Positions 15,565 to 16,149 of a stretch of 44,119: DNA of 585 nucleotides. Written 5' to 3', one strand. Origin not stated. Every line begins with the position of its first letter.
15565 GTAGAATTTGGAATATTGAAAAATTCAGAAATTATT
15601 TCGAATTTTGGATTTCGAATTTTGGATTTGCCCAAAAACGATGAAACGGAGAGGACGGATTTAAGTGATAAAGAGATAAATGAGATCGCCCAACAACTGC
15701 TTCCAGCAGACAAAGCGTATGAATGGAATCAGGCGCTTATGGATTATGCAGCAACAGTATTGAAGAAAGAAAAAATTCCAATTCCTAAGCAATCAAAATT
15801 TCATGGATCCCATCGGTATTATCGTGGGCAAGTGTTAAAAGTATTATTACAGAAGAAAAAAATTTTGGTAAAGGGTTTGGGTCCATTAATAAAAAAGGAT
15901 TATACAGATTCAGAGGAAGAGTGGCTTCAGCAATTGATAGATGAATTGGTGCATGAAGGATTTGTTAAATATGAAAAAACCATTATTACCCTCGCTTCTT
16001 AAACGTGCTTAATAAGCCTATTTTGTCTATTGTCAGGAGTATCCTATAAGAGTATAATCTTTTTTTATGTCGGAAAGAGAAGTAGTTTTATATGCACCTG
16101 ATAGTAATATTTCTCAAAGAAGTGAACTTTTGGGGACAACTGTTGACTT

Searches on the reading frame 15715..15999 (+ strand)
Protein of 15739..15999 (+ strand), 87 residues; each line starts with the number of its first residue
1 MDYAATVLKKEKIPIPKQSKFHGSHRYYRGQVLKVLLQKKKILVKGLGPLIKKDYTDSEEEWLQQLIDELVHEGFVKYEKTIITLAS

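Call 35: find_related_loci(query=A3, collection=metagenome_contigs, flank=10000)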
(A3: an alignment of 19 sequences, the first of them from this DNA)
Query A3 (95 aa) in metagenome_contigs; peptide patterns used: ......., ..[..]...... (x = any residue, [..] = any of these).
600 stretches matched a pattern (row limit reached: there are more); 241 encode a relative of the query (tblastn E <= 1e-3); the best 80 are kept; 80 distinct loci.
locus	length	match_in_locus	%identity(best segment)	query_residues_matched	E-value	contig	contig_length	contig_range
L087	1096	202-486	78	1-95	6e-49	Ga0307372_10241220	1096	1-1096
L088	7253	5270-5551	74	1-94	2e-43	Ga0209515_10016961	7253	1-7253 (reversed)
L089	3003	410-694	69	1-95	6e-41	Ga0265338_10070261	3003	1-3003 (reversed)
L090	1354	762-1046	66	1-95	1e-40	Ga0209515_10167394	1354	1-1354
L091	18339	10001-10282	69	1-94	2e-39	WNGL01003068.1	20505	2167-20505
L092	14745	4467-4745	68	1-93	6e-38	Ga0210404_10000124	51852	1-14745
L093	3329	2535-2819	61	1-95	4e-35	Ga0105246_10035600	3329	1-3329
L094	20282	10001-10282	69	1-94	2e-34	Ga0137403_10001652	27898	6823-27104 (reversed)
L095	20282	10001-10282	57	1-94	6e-34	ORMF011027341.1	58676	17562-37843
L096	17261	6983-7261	59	1-93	9e-33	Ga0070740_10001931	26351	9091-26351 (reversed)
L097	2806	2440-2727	50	1-95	1e-30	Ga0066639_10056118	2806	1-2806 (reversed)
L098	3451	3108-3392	64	1-95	3e-30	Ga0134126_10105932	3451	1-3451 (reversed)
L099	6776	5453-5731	65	1-93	2e-30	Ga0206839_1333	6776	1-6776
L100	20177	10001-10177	78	1-59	4e-26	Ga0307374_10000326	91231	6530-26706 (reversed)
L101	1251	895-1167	49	1-94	5e-24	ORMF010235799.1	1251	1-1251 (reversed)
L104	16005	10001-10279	42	1-93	1e-22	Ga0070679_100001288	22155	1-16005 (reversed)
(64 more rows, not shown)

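Call 91: find_encoding_contigs(protein=window:15739-15999:+, flank=3000, max_places=3)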
Protein seq(87 aa) (87 aa): 1 contig read that carries it; 1 place shown.
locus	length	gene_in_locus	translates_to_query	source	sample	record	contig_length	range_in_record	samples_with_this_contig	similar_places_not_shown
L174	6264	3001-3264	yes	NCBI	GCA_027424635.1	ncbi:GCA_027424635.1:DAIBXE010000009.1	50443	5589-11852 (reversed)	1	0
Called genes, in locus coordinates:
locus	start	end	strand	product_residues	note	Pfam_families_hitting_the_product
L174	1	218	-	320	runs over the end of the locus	PF17125:Methyltr_RsmF_N, PF22458:RsmF-B_ferredox, PF01189:Methyltr_RsmB-F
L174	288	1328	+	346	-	PF00579:tRNA-synt_1b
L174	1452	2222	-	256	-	PF03372:Exo_endo_phos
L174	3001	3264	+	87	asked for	-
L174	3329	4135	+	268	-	-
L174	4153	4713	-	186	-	PF01625:PMSR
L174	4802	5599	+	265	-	PF13175:AAA_15 (faint), PF00005:ABC_tran, PF13304:AAA_21 (weak)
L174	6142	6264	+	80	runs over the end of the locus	PF01061:ABC2_membrane, PF12698:ABC2_membrane_3 (weak)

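Call 93: search_solved_structures(query=L104:12514-13500:+, show_alignments=1, max_evalue=1e-15)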
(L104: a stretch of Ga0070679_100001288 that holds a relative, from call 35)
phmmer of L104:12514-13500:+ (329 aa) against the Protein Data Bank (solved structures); distinct sequences matched with E-value up to 1e-15: 10.
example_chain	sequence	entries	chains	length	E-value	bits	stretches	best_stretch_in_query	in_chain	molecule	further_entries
6vde_A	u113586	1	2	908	2e-41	145.5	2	144-273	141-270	DNA polymerase I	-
1bgx_T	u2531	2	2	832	4e-40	141.2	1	3-280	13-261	TAQ DNA POLYMERASE | PROTEIN (TAQ POLYMERASE)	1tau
1taq_A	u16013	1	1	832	4e-40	141.2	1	3-280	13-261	TAQ DNA POLYMERASE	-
6c33_A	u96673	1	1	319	5e-28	101.5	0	145-275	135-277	5'-3' exonuclease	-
6c34_A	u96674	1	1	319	2.4e-27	99.2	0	145-275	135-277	5'-3' exonuclease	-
6c36_A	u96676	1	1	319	2.4e-27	99.2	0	145-275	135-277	5'-3' exonuclease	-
6c35_A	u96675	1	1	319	2.5e-27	99.2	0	145-275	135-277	5'-3' exonuclease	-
9l56_A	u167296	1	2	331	2.2e-23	86.2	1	151-297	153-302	5'-3' exonuclease family protein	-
9l55_A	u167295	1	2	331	2.2e-22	83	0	152-297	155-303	5'-3' exonuclease family protein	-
3zd8_A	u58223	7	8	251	4.1e-19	72.2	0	181-278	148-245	PROTEIN XNI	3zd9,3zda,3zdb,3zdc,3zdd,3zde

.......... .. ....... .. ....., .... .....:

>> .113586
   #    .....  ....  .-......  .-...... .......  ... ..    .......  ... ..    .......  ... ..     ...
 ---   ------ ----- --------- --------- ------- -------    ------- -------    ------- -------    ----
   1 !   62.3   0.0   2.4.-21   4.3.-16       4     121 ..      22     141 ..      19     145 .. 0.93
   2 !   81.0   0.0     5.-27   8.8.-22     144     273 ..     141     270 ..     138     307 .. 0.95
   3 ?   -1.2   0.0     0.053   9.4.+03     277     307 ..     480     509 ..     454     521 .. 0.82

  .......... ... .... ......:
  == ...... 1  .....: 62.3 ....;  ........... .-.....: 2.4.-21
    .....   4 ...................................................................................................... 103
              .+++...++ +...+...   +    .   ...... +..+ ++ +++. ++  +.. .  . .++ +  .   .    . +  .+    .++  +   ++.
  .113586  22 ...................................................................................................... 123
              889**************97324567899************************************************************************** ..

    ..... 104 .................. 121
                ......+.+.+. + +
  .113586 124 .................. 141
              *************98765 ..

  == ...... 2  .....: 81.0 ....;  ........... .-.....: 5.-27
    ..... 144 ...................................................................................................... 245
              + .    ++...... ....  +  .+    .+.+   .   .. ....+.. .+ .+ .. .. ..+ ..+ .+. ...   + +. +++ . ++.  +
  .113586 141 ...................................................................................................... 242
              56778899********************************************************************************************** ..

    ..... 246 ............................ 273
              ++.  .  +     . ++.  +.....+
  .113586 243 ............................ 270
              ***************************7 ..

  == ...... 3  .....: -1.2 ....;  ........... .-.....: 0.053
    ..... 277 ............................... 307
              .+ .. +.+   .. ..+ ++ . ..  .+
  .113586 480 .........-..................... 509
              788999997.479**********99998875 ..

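Call 94: search_solved_structures(query=L095:3866-4684:+, show_alignments=1, max_evalue=1e-15)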
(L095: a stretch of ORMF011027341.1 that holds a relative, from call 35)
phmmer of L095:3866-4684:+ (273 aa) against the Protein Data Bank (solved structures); distinct sequences matched with E-value up to 1e-15: 48.
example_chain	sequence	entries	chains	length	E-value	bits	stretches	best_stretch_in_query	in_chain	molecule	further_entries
6bma_A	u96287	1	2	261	1.7e-39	139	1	17-265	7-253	Indole-3-glycerol phosphate synthase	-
1i4n_A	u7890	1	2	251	4.1e-34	121.4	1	44-272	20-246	INDOLE-3-GLYCEROL PHOSPHATE SYNTHASE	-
1j5t_A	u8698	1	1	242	7.2e-34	120.6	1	48-272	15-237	INDOLE-3-GLYCEROL PHOSPHATE SYNTHASE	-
3qja_A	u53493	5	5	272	6.3e-33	117.5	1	62-261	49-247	Indole-3-glycerol phosphate synthase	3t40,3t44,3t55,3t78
4fb7_A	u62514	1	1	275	6.5e-33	117.5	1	62-261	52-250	Indole-3-glycerol phosphate synthase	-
9hvg_A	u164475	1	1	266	8.4e-31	110.5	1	61-268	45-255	Kemp Elimination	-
2c3z_A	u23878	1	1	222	7.3e-30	107.5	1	62-268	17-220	INDOLE-3-GLYCEROL PHOSPHATE SYNTHASE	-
1a53_A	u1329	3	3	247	1e-29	107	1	62-268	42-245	INDOLE-3-GLYCEROLPHOSPHATE SYNTHASE | INDOLE-3-GLYCEROL PHOSPHATE SYNTHASE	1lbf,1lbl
1igs_A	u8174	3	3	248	1e-29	107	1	62-268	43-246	INDOLE-3-GLYCEROLPHOSPHATE SYNTHASE | INDOLE-3-GLYCEROL PHOSPHATE SYNTHASE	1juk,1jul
3tsm_A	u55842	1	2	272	1.7e-29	106.3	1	64-264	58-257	Indole-3-glycerol phosphate synthase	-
9hvh_A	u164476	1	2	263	9.3e-29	103.8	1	89-263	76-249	KEMP Eliminase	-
8w3y_A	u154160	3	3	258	8.1e-27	97.5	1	62-269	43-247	Hydroxyquinoline fluorescent protein | Hydroxyquinonline fluorescent protein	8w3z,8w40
4iww_A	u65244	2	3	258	4.9e-26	94.9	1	62-262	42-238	Unnatural Amino Acid Mediated Metalloprotein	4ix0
5k7j_A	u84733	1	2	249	3.5e-25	92.1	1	62-268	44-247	Indole-3-glycerol phosphate synthase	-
6y88_A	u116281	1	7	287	4e-25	91.9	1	23-263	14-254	Indole-3-glycerol phosphate synthase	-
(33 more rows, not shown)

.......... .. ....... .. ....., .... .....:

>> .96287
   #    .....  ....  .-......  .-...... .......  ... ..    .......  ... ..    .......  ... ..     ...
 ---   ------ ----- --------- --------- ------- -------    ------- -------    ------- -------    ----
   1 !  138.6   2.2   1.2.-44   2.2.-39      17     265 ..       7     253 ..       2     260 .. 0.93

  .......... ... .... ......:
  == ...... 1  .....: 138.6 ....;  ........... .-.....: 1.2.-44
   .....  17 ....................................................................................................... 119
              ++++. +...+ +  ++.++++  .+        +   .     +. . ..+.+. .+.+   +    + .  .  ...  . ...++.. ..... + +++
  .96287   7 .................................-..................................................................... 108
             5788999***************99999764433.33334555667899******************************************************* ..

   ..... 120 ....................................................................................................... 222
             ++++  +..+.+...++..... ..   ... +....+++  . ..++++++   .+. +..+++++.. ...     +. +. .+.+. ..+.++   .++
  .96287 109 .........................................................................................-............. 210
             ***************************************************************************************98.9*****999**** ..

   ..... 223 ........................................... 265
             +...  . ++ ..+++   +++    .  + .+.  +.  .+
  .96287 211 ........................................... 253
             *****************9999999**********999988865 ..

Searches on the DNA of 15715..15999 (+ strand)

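Call 48: search_rna_families(sources=[L088, L089, L109, L106, L084], threshold=evalue, max_evalue=1)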
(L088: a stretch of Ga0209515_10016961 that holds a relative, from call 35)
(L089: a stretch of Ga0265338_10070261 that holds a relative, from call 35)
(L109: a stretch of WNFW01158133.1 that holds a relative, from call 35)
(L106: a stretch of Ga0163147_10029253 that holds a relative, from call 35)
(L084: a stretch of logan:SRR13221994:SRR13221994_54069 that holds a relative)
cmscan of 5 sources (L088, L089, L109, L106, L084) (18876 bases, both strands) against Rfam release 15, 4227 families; matches with E-value up to 1: 3.
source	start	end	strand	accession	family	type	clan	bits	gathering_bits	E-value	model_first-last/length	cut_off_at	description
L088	1026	1073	-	RF02939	COG2908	Cis-reg;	-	19.4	58.7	0.59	1-45/45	no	COG2908 RNA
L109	984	1097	-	RF01788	drz-agam-2-2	Gene; ribozyme;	-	18.8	38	0.4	1-191/191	no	drz-agam-2-2 ribozyme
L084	1083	1326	+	RF00023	tmRNA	Gene;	CL00001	12.2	47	0.27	48-314/374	no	transfer-messenger RNA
